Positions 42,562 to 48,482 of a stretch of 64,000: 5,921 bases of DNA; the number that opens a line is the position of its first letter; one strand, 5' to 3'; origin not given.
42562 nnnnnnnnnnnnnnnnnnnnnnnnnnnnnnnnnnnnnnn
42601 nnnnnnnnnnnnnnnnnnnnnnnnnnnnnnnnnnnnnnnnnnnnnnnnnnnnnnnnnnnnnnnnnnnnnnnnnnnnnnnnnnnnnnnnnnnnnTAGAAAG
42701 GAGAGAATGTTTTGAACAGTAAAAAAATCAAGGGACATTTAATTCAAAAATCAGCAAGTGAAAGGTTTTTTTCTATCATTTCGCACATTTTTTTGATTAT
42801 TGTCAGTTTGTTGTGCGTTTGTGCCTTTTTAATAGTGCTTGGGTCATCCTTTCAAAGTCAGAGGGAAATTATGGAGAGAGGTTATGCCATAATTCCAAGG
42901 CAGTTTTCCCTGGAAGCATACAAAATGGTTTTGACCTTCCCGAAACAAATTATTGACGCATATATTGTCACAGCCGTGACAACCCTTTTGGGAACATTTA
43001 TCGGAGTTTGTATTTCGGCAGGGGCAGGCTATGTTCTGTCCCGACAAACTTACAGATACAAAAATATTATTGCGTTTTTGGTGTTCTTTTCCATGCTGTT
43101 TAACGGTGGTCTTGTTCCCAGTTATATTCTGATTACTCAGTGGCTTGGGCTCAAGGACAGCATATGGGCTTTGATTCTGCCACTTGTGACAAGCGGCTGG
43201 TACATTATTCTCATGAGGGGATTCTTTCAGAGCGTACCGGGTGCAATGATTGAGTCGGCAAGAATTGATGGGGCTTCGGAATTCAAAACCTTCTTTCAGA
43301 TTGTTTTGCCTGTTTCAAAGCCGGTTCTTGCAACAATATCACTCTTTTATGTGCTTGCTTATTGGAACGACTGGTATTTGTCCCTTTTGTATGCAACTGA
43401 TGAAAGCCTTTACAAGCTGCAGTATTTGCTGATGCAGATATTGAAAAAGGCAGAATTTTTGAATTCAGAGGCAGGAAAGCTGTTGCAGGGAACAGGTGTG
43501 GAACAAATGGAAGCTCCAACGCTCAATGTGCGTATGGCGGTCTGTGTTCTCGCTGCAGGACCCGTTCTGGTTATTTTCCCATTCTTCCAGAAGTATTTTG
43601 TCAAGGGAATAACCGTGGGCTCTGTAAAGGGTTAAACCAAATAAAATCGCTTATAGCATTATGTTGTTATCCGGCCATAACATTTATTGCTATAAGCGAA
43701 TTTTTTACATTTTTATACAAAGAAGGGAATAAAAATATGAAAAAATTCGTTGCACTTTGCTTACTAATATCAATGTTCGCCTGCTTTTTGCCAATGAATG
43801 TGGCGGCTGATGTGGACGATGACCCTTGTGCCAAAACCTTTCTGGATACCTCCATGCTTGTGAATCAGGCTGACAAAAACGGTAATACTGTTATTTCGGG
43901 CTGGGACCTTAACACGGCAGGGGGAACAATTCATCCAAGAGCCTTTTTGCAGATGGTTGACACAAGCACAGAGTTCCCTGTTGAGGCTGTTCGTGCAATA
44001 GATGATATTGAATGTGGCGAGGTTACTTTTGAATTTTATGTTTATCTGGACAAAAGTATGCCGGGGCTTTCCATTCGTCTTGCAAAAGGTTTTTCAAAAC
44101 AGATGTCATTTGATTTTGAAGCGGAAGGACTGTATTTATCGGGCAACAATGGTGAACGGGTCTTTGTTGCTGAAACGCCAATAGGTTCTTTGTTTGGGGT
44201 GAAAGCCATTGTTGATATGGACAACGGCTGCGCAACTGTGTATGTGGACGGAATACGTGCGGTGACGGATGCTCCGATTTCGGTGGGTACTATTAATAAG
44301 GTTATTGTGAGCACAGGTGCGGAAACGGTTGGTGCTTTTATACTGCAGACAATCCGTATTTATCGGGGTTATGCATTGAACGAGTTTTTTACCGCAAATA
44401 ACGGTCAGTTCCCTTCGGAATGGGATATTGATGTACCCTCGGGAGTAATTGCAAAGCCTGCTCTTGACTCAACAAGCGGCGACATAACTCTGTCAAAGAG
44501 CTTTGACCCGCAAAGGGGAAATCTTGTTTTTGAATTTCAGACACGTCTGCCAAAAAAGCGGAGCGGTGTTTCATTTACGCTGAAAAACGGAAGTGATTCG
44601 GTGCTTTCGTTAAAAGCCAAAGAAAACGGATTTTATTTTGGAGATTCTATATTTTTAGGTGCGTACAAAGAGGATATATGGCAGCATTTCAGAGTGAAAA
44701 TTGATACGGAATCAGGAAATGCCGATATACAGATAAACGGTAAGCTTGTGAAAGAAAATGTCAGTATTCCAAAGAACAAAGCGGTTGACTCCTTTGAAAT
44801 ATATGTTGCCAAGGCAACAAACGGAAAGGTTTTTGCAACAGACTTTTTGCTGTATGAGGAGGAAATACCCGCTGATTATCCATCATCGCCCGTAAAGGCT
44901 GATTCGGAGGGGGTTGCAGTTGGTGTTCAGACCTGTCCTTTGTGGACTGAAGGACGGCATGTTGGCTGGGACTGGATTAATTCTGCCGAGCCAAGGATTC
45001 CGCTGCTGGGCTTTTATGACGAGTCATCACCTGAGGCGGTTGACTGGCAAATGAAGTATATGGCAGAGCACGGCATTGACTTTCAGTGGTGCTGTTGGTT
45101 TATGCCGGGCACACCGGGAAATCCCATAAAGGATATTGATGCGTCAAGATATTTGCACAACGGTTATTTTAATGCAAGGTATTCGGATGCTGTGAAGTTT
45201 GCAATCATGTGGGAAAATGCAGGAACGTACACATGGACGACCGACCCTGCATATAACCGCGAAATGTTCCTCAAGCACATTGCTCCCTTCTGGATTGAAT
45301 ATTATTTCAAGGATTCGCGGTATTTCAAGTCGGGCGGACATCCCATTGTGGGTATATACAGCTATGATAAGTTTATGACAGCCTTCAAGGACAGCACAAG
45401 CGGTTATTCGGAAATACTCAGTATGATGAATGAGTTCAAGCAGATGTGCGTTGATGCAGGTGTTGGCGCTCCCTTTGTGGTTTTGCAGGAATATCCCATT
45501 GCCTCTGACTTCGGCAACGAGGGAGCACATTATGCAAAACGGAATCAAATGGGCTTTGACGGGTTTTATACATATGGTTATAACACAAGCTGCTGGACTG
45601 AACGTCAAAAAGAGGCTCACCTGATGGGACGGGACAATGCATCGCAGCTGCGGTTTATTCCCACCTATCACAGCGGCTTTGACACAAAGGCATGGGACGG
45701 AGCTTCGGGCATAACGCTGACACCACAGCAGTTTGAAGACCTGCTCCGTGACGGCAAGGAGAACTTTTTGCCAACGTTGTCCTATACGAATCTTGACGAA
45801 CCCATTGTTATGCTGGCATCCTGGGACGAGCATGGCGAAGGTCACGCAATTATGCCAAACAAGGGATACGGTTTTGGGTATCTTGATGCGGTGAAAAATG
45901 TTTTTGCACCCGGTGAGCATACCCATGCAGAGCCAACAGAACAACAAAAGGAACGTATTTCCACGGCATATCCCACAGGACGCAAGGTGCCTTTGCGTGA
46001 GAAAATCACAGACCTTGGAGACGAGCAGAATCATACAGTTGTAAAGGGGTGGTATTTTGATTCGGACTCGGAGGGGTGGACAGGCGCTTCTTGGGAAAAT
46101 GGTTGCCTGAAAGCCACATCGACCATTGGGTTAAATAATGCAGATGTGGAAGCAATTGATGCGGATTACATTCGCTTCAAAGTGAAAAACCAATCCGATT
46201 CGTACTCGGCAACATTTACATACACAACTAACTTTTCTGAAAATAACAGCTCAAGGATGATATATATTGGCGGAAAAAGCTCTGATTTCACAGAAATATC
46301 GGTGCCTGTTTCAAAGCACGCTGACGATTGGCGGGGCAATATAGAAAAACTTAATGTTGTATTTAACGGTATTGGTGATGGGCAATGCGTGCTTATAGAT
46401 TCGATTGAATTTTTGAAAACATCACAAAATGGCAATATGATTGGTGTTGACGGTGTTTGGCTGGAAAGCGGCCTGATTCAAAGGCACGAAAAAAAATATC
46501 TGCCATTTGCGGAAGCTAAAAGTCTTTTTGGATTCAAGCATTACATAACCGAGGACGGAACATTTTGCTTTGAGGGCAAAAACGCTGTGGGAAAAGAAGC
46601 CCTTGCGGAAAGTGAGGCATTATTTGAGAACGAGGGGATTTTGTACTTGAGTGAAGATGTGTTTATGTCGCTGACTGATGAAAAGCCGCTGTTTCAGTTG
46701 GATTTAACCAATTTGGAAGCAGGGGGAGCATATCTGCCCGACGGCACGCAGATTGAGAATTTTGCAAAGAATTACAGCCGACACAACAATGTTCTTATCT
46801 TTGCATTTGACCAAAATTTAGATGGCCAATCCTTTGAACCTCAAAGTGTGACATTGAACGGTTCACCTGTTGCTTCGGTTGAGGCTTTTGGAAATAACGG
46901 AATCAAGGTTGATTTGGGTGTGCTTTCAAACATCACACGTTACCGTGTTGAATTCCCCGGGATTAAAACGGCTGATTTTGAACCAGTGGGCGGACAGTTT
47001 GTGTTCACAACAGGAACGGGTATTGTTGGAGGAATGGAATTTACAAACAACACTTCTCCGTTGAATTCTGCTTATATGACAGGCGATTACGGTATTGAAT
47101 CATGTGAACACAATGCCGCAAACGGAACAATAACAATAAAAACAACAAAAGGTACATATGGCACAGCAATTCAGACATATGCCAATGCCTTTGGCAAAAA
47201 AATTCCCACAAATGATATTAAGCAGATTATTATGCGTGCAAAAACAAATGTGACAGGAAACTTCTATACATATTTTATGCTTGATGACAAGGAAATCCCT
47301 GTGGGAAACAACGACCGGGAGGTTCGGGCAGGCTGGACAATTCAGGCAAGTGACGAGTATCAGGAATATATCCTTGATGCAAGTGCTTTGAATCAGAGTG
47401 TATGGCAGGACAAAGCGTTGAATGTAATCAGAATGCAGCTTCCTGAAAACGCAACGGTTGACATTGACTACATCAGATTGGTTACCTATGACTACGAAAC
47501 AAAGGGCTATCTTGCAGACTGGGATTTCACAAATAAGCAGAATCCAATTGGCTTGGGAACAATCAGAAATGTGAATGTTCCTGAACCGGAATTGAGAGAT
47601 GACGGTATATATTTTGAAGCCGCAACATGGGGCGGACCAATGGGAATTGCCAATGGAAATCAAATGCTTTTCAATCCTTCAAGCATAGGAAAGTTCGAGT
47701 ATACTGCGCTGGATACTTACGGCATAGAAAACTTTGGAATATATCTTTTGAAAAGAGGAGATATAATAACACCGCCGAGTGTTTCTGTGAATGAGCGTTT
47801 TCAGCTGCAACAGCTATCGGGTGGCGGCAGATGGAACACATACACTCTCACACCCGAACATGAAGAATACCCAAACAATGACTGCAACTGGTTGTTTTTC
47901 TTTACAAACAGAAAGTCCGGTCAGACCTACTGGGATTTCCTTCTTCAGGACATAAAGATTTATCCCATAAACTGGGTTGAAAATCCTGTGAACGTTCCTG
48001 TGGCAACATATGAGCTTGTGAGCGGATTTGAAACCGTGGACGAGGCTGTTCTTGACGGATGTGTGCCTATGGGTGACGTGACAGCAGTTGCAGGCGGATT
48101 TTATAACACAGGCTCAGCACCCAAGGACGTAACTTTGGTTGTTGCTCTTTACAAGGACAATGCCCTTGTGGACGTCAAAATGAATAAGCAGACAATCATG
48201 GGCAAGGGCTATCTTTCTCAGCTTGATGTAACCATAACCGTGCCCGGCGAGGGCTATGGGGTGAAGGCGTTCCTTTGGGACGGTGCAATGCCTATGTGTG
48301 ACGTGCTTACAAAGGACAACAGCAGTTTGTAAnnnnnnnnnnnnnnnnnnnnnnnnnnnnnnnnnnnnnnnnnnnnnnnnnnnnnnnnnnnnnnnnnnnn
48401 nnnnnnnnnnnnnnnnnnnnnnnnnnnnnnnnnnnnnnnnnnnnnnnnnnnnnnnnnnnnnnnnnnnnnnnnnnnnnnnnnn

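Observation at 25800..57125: Polysaccharide-utilisation-type locus with an unusual front end of SLH-anchored and giant secreted proteins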

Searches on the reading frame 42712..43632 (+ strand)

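Call 3: search_protein_families(library=pfam, proteins=[window:42712-43632:+], max_evalue=0.01)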
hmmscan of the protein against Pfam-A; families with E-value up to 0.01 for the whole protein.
window:42712-43632:+ (307 aa): 1 family
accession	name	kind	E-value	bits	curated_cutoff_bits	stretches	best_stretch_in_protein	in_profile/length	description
PF00528.27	BPD_transp_1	-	1.9e-09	38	26.4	1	120-300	33-182/184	Binding-protein-dependent transport system inner membrane component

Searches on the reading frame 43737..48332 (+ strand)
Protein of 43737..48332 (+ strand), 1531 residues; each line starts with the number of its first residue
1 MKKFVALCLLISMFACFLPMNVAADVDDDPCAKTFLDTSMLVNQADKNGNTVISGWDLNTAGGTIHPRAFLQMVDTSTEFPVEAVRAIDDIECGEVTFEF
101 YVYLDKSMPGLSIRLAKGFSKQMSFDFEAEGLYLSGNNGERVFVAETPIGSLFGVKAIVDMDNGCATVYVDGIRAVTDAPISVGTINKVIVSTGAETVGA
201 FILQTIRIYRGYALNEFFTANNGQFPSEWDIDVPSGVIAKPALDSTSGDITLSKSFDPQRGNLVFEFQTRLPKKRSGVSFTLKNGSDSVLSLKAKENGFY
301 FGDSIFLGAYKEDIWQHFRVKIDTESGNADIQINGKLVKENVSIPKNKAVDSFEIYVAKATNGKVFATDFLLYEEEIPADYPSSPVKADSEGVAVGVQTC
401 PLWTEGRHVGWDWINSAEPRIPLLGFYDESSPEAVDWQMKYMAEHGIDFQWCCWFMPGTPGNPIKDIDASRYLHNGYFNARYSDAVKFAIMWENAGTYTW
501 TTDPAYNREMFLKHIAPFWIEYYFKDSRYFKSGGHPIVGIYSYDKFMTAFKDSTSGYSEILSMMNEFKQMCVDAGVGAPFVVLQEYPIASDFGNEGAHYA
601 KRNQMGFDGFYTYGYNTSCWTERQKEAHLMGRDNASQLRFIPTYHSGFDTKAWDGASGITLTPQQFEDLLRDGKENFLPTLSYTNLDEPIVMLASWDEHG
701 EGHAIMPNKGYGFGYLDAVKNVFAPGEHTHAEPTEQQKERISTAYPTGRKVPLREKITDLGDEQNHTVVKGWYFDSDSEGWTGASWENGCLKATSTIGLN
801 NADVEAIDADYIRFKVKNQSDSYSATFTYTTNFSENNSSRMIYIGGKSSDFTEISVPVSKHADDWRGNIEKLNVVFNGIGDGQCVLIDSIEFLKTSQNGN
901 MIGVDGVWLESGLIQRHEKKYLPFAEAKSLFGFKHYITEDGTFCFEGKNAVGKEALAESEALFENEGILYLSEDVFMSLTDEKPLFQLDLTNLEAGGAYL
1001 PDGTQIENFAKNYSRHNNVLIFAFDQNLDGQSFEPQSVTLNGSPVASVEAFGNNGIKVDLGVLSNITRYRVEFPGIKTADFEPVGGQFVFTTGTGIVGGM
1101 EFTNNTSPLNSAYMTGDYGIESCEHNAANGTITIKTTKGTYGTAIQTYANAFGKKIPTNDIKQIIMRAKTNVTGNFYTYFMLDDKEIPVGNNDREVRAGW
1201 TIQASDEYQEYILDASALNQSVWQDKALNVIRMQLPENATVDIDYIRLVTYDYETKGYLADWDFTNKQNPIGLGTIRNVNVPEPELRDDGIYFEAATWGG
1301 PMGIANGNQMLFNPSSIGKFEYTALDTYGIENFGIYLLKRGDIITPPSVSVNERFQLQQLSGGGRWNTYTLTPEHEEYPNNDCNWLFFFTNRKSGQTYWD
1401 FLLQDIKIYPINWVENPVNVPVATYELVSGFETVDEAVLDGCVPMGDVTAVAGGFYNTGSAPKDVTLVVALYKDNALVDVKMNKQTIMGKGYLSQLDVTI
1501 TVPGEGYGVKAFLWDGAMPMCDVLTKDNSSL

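Call 3: search_protein_families(library=pfam, proteins=[window:43737-48329:+], max_evalue=0.01)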
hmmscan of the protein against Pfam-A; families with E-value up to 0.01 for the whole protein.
window:43737-48329:+ (1531 aa): 1 family
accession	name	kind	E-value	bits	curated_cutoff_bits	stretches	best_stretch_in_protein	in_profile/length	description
PF14307.12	Glyco_tran_WbsX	-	2e-14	54.3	25.1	1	417-719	40-350/350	Glycosyltransferase WbsX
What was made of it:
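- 43737..48332 (+): G1531: second secreted giant with two LamG-like domains, a GH99-like PF14307 domain, an X module and a P565-like C-terminal region. PF14307 E=2e-14 (call 3).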

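Call 7: search_protein_families(library=ncbifam, proteins=[window:43737-48329:+], max_evalue=0.01)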
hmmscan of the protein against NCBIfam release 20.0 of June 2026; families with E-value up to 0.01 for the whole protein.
window:43737-48329:+ (1531 aa): 0 families

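Call 10: search_solved_structures(query=window:43737-48329:+, max_evalue=0.1, show_alignments=2)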
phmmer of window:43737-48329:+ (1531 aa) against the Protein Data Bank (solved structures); distinct sequences matched with E-value up to 0.1: 0.
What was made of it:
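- On CAZy GH99: No PDB hit with the single sequence (call 10).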

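Call 24: find_encoding_contigs(protein=window:43737-48332:+, flank=10000, max_places=6)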
Protein window:43737-48332:+ (1531 aa): 2 contigs read that carry it; 1 place shown.
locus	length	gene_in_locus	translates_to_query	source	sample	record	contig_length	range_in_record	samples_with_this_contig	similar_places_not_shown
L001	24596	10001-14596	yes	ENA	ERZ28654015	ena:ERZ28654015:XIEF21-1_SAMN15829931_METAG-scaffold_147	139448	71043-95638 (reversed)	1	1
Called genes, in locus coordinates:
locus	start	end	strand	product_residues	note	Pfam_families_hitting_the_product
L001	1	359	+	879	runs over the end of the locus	PF00395:SLH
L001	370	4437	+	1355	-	PF22585:Sialidase-like_CBM (faint), PF14307:Glyco_tran_WbsX, PF07833:Cu_amine_oxidN1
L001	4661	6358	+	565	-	-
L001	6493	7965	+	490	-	PF12010:DUF3502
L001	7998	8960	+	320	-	PF00528:BPD_transp_1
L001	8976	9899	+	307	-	PF00528:BPD_transp_1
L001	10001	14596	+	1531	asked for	PF14307:Glyco_tran_WbsX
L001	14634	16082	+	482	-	-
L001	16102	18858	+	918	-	PF01074:Glyco_hydro_38N, PF09261:Alpha-mann_mid, PF07748:Glyco_hydro_38C, PF17677:Glyco_hydro38C2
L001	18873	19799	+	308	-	PF00702:Hydrolase, PF13419:HAD_2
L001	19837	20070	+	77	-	-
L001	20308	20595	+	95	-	PF04909:Amidohydro_2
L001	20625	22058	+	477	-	-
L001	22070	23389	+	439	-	PF14587:Glyco_hydr_30_2 (faint), PF02055:Glyco_hydro_30, PF17189:Glyco_hydro_30C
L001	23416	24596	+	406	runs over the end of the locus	PF03315:SDH_beta, PF03313:SDH_alpha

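Call 26: find_related_loci(query=window:43737-48329:+, collection=genome_contigs, flank=10000)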
Query window:43737-48329:+ (1531 aa) in genome_contigs; peptide patterns used: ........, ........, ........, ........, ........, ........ (x = any residue, [..] = any of these).
9 stretches matched a pattern, but none encodes a relative of the query by tblastn (E <= 1e-3).
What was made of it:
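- Tried and rejected: It found no relative (call 26).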
